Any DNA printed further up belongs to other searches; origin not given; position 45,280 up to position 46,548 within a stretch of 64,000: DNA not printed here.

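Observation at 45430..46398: Two Mch-family paralogues with no other H4MPT/C1 genes in 64 kb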

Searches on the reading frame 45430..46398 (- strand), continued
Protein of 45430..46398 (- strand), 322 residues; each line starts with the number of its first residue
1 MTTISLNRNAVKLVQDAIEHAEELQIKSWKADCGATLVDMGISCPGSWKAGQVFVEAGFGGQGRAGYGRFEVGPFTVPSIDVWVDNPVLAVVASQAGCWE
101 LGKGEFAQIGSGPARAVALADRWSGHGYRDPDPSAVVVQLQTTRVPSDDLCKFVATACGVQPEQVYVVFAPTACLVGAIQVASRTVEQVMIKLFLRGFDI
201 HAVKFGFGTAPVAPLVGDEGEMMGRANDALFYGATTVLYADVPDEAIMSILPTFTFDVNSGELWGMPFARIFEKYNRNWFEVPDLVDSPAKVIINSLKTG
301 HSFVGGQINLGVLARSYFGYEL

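Call 32: search_solved_structures(query=window:45430-46398:-, max_evalue=0.001, show_alignments=1)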
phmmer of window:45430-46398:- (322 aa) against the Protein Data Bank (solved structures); distinct sequences matched with E-value up to 0.001: 4.
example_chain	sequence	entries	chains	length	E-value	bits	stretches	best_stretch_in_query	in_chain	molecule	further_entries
1qlm_A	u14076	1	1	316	1e-66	228.5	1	4-317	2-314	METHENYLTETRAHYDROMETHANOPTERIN CYCLOHYDROLASE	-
4gvq_A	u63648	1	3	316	8.8e-53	182.7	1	4-317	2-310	Methenyltetrahydromethanopterin cyclohydrolase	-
4gvr_A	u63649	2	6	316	2.3e-52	181.3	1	4-317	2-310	Methenyltetrahydromethanopterin cyclohydrolase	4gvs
4fio_A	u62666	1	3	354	8.5e-51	176.1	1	2-319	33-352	Methenyltetrahydromethanopterin cyclohydrolase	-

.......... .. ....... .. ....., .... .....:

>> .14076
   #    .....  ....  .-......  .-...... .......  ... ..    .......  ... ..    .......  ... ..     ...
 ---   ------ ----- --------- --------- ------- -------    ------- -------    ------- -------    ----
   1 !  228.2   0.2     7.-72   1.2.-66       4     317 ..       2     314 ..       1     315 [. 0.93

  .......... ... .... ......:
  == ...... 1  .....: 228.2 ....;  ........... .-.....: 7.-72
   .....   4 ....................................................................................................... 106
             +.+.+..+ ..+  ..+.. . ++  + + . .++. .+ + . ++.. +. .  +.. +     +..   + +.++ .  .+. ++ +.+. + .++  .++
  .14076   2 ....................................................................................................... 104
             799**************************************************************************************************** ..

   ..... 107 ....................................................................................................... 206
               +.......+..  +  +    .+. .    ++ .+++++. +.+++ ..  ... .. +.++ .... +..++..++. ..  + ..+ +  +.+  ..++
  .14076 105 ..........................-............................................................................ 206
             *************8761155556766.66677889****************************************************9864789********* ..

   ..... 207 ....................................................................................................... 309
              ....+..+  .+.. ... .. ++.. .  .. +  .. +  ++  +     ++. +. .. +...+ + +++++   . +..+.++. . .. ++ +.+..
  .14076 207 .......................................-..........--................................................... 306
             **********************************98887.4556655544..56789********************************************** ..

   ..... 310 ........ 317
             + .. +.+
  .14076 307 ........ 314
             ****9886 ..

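Call 44: search_protein_families(library=ncbifam, proteins=[L006:11064-12377:+, L006:12918-15251:+, L006:15423-16442:+, L006:16787-17779:+, L006:17779-18924:+, L006:652-2034:+], max_evalue=1e-10)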
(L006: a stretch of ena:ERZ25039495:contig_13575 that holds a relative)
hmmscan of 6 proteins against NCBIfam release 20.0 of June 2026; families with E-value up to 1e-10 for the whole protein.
L006:11064-12377:+ (437 aa): 23 families
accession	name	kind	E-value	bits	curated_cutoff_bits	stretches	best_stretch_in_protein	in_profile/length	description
NF005540.0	PRK07203.1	equivalog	8e-81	271.9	444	1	9-435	10-440/444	putative aminohydrolase SsnA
TIGR03314.1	Se_ssnA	subfamily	1.8e-77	261.1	455.5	1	22-435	23-439/441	putative selenium metabolism protein SsnA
NF005557.0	PRK07228.1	equivalog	2.3e-63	214.4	522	1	8-434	10-438/445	5'-deoxyadenosine deaminase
NF004701.0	PRK06038.1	equivalog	4.5e-62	210.2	609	1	22-433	26-426/432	N-ethylammeline chlorohydrolase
NF006055.0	PRK08203.1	equivalog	2.5e-59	201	532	1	15-436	22-453/455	8-oxoguanine deaminase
NF006549.0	PRK09045.1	equivalog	9.3e-57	192.6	540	1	2-429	11-435/444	TRZ/ATZ family hydrolase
NF006252.0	PRK08393.1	equivalog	1.7e-51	175.6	617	1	22-427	23-417/424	N-ethylammeline chlorohydrolase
NF009059.0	PRK12393.1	equivalog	4.9e-46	157.4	543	1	195-435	214-457/460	amidohydrolase family protein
NF004995.0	PRK06380.1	subfamily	1.8e-43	149.1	567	1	5-421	7-411/418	metal-dependent hydrolase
NF012037.0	PRK15493.1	equivalog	2.5e-40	138.6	779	1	24-419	27-419/435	bifunctional S-methyl-5'-thioadenosine deaminase/S-adenosylhomocysteine deaminase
NF005211.0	PRK06687.1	equivalog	6.3e-37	127.3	703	1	45-414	46-414/419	TRZ/ATZ family protein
NF004801.0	PRK06151.1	subfamily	3e-36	125.3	416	1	159-434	178-463/491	chlorohydrolase family protein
NF006681.0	PRK09229.1-2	equivalog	1.4e-35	122.9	362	1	171-429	185-446/451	formimidoylglutamate deiminase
TIGR02967.1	guan_deamin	equivalog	1.7e-34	119.5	375.4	1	24-376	11-364/401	guanine deaminase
NF006679.0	PRK09228.1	subfamily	5.8e-32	111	351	1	23-383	35-395/433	guanine deaminase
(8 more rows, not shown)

L006:12918-15251:+ (777 aa): 13 families
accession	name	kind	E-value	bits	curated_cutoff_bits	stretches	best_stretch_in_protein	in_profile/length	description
TIGR03196.1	pucD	equivalog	1e-158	530.1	783.65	1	7-756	3-756/763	xanthine dehydrogenase subunit D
TIGR03194.1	4hydrxCoA_A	equivalog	3.9e-156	521.5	994.55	1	15-754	5-742/746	4-hydroxybenzoyl-CoA reductase subunit alpha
NF043082.1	XdhA_XDHase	equivalog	3.9e-152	508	780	1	7-755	1-749/758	xanthine dehydrogenase subunit XdhA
NF007426.0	PRK09970.1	equivalog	5.1e-145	484.4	916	1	3-755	2-752/761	xanthine dehydrogenase molybdenum-binding subunit XdhA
TIGR03311.1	Se_dep_XDH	equivalog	3.6e-132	442.2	830.45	2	7-546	162-679/848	selenium-dependent xanthine dehydrogenase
NF045668.1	pterin_aldehy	equivalog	1.3e-113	380.9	1100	1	15-757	183-903/905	molybdopterin-dependent aldehyde oxidoreductase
NF041018.1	glyceraldDH_alpha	equivalog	4.3e-107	359.3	790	1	5-754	1-740/741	glyceraldehyde dehydrogenase subunit alpha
TIGR02965.1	xanthine_xdhB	equivalog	1.6e-103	347.4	849.5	1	16-700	10-687/758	xanthine dehydrogenase molybdopterin binding subunit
NF040766.1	CODH_aero_grp5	exception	2.9e-88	297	950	1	8-753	6-780/785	aerobic carbon-monoxide dehydrogenase large subunit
TIGR02416.1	CO_dehy_Mo_lg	equivalog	3.6e-82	276.7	991.15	1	20-740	6-750/770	aerobic carbon-monoxide dehydrogenase large subunit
NF041671.1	peri_hyde_PaoC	equivalog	1.1e-81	275.3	1180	1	4-754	15-727/735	aldehyde oxidoreductase molybdenum-binding subunit PaoC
TIGR03313.1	Se_sel_red_Mo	hypoth_equivalog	1.1e-80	271.6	1101.9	2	163-757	362-948/951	molybdopterin-dependent oxidoreductase Mo/Fe-S-binding subunit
TIGR02969.1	mam_aldehyde_ox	subfamily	6.7e-52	176.2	1912.3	1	14-699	583-1237/1330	aldehyde oxidase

L006:15423-16442:+ (339 aa): 18 families
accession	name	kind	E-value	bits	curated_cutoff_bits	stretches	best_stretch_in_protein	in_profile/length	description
NF002619.0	PRK02271.1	equivalog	1.1e-45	156.4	276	1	10-318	8-302/329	5,10-methylenetetrahydromethanopterin reductase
TIGR03555.1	F420_mer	equivalog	4.4e-45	154.5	348.7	1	18-318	14-301/325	5,10-methylenetetrahydromethanopterin reductase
TIGR03841.1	F420_Rv3093c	subfamily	6.7e-36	124.2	213.65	1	14-324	8-297/298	LLM class F420-dependent oxidoreductase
TIGR04024.1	F420_NP1902A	hypoth_equivalog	1.1e-33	116.3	345.4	1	10-313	9-301/330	TIGR04024 family LLM class F420-dependent oxidoreductase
TIGR03857.1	F420_MSMEG_2249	hypoth_equivalog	2.1e-32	112.7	218.4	1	18-317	16-317/329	TIGR03857 family LLM class F420-dependent oxidoreductase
TIGR03564.1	F420_MSMEG_4879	subfamily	2.6e-29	102.7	234.25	1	20-238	3-212/265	TIGR03564 family F420-dependent LLM class oxidoreductase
TIGR03559.1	F420_Rv3520c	subfamily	1.4e-27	96.7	335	1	7-318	4-321/325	LLM class F420-dependent oxidoreductase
TIGR03842.1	F420_CPS_4043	hypoth_equivalog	1.9e-25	89.7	295.45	1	8-217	5-198/329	TIGR03842 family LLM class F420-dependent oxidoreductase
TIGR03617.1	F420_MSMEG_2256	subfamily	6.3e-25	87.8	278.15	1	22-313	1-290/318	TIGR03617 family F420-dependent LLM class oxidoreductase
TIGR03619.1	F420_Rv2161c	subfamily_domain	5.4e-19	68.8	166.9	1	22-219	29-214/247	TIGR03619 family F420-dependent LLM class oxidoreductase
TIGR03554.1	F420_G6P_DH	equivalog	1.5e-18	66.9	420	1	33-295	41-295/331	glucose-6-phosphate dehydrogenase (coenzyme-F420)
TIGR03620.1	F420_MSMEG_4141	subfamily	2.1e-15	56.8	219.8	1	15-316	17-253/280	TIGR03620 family F420-dependent LLM class oxidoreductase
TIGR03560.1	F420_Rv1855c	subfamily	8.2e-14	51.9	231.4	1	17-218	14-223/227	TIGR03560 family F420-dependent LLM class oxidoreductase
TIGR03621.1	F420_MSMEG_2516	subfamily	1.5e-13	50.5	213.15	1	4-191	2-179/295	TIGR03621 family F420-dependent LLM class oxidoreductase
TIGR03557.1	F420_G6P_family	subfamily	9.7e-12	44.6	210.4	0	22-329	19-300/316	TIGR03557 family F420-dependent LLM class oxidoreductase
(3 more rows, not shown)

L006:16787-17779:+ (330 aa): 16 families
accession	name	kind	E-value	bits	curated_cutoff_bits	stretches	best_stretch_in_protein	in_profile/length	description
NF003384.0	PRK04523.1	equivalog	6.8e-82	275.2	288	1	8-324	4-331/336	N-acetylornithine carbamoyltransferase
TIGR00658.1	orni_carb_tr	equivalog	1.9e-75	253.8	280.85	1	8-326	1-303/304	ornithine carbamoyltransferase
NF001986.0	PRK00779.1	subfamily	2.4e-75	253.5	306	1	7-326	5-304/307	ornithine carbamoyltransferase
TIGR04384.1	putr_carbamoyl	exception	2.4e-66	224.1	500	1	10-324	2-305/330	putrescine carbamoyltransferase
NF005538.0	PRK07200.1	equivalog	1.3e-65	221.9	453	1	3-311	17-361/396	knotted carbamoyltransferase YgeW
TIGR03316.1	ygeW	equivalog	8.3e-63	212.6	500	1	4-319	15-366/391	knotted carbamoyltransferase YgeW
NF003286.0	PRK04284.1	subfamily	2.6e-52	178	515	1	5-288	4-275/332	ornithine carbamoyltransferase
NF011380.0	PRK14805.1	equivalog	6.9e-51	173.1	421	1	8-324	2-298/302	ornithine carbamoyltransferase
NF002470.0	PRK01713.1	equivalog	5.6e-41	141.1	545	1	8-288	8-276/334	ornithine carbamoyltransferase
NF002032.1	PRK00856.1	equivalog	1.2e-40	139.6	263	1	9-325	2-296/297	aspartate carbamoyltransferase catalytic subunit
NF009213.0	PRK12562.1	subfamily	5.3e-39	134.5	559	1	3-327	2-333/334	ornithine carbamoyltransferase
TIGR00670.1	asp_carb_tr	equivalog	5.5e-38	130.8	236.95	1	9-326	2-303/304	aspartate carbamoyltransferase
NF011379.0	PRK14804.1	equivalog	1.9e-31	109.4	373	1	8-322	7-305/311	ornithine carbamoyltransferase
NF008853.0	PRK11891.1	equivalog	3.9e-26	91.6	560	1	9-327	90-399/430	aspartate carbamoyltransferase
NF006046.0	PRK08192.1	equivalog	1.5e-25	90.1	512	1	6-327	5-318/339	aspartate carbamoyltransferase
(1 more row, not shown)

L006:17779-18924:+ (381 aa): 34 families (the best 25 are shown)
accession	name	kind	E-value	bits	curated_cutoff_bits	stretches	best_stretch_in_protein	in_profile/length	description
NF009555.0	PRK13004.1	equivalog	5.9e-121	404.1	321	1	3-379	14-395/399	YgeY family selenium metabolism-linked hydrolase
TIGR03526.1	selenium_YgeY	hypoth_equivalog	1.3e-83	281.1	321.5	1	3-370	12-384/395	YgeY family selenium metabolism-linked hydrolase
TIGR01910.1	DapE-ArgE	subfamily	1.2e-50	172.9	217.6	1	7-367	1-369/373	ArgE/DapE family deacylase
TIGR01892.1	AcOrn-deacetyl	equivalog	1.3e-39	136.3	297.7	1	25-368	19-357/365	acetylornithine deacetylase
NF006365.0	PRK08588.1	subfamily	1.2e-37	130.1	289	1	1-262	4-273/383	succinyl-diaminopimelate desuccinylase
NF005710.0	PRK07522.1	subfamily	1.2e-35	123.4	412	1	57-371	65-380/391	acetylornithine deacetylase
NF006399.0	PRK08651.1-2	equivalog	5.8e-35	121.1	381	1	3-370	3-395/405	succinyl-diaminopimelate desuccinylase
NF009557.0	PRK13009.1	equivalog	2.9e-34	118.8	284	1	5-379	4-374/377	succinyl-diaminopimelate desuccinylase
NF005306.0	PRK06837.1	subfamily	1.2e-32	113.3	376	1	48-368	84-410/427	ArgE/DapE family deacylase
NF005373.0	PRK06915.1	equivalog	7.4e-31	107.5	428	1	46-210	79-246/422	peptidase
NF006402.0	PRK08651.1-5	equivalog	1e-30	106.9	369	1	42-379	39-367/369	succinyl-diaminopimelate desuccinylase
NF003474.0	PRK05111.1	equivalog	8.4e-29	100.6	460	1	62-376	74-377/383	acetylornithine deacetylase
NF003367.0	PRK04443.1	equivalog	1.8e-28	99.9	363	1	6-369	9-335/349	[LysW]-lysine hydrolase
TIGR01246.1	dapE_proteo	equivalog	3.9e-28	98.5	361.8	1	8-377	3-368/370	succinyl-diaminopimelate desuccinylase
NF006400.0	PRK08651.1-3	equivalog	6.1e-28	97.7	374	1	60-202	83-230/410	succinyl-diaminopimelate desuccinylase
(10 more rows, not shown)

L006:652-2034:+ (460 aa): 30 families (the best 25 are shown)
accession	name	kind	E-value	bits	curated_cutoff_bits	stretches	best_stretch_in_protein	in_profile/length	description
TIGR02033.1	D-hydantoinase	equivalog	3.5e-146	487.7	393.25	1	6-452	2-452/454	dihydropyrimidinase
NF009941.0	PRK13404.1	subfamily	2.4e-142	475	647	1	1-453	2-460/478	dihydropyrimidinase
NF004839.0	PRK06189.1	equivalog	7.9e-82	275.3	631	1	1-447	1-440/451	allantoinase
TIGR03178.1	allantoinase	equivalog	2e-80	270.8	357.85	1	4-449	1-437/441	allantoinase AllB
NF058539.1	ergo_uti2_ErtD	equivalog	8.5e-69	232.6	650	1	3-454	2-447/449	hydantoin-5-propionate amidohydrolase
NF058538.1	ergo_util_ErtD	equivalog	7.7e-64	216.2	600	1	4-452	2-444/446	hydantoin-5-propionate amidohydrolase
NF002668.0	PRK02382.1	equivalog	3.5e-63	213.8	452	1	12-422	13-397/436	dihydroorotase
NF006559.0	PRK09060.1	equivalog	1.5e-57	194.9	482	1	2-448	4-433/444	dihydroorotase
NF005960.0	PRK08044.1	equivalog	1.3e-55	189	688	1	1-452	1-448/453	allantoinase AllB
TIGR00857.1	pyrC_multi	subfamily_domain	1.3e-54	185.7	279.05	1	19-439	4-411/412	dihydroorotase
NF005751.0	PRK07575.1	equivalog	1.4e-53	182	529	1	3-434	3-417/440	dihydroorotase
NF006688.0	PRK09236.1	equivalog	7.4e-47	160.1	535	1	5-442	4-431/444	dihydroorotase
NF006837.0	PRK09357.1-2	equivalog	3.5e-45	154.4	575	1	5-435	3-420/428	dihydroorotase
NF006836.0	PRK09357.1-1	equivalog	6.2e-45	153.7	538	1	17-441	13-428/432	dihydroorotase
NF006841.0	PRK09357.2-2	equivalog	5.5e-43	147.2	640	1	20-434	18-414/421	dihydroorotase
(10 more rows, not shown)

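Call 74: find_encoding_contigs(protein=P0223, flank=10000, max_places=1)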
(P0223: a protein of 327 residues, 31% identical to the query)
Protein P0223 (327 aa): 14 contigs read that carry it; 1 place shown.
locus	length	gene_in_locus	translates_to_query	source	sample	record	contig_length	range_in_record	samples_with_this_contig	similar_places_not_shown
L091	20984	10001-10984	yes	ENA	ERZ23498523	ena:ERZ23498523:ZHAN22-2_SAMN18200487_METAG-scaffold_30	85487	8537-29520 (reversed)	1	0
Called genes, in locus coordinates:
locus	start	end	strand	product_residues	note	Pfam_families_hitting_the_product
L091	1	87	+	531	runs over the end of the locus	PF00702:Hydrolase, PF13419:HAD_2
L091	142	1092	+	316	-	PF00288:GHMP_kinases_N, PF08544:GHMP_kinases_C (weak)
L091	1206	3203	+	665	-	PF07715:Plug, PF00593:TonB_dep_Rec_b-barrel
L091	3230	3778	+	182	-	PF13689:DUF4154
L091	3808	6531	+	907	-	PF17152:CHASE8 (weak), PF00672:HAMP (weak), PF00512:HisKA, PF02518:HATPase_c, PF00072:Response_reg, PF01627:Hpt (weak)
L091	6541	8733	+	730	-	PF00072:Response_reg, PF08447:PAS_3 (weak), PF00990:GGDEF, PF00563:EAL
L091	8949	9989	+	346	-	PF02655:ATP-grasp_3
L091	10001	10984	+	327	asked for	PF02289:MCH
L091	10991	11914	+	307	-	PF18030:Rimk_N (faint), PF14397:ATPgrasp_ST (faint), PF02655:ATP-grasp_3, PF08443:RimK, PF02955:GSH-S_ATP (weak), PF14398:ATPgrasp_YheCD (faint)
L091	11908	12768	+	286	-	PF01874:CitG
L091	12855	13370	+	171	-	PF08714:Fae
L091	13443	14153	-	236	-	PF00977:His_biosynth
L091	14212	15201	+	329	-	PF18301:preATP-grasp_3, PF02655:ATP-grasp_3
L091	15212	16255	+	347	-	PF01968:Hydantoinase_A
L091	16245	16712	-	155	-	-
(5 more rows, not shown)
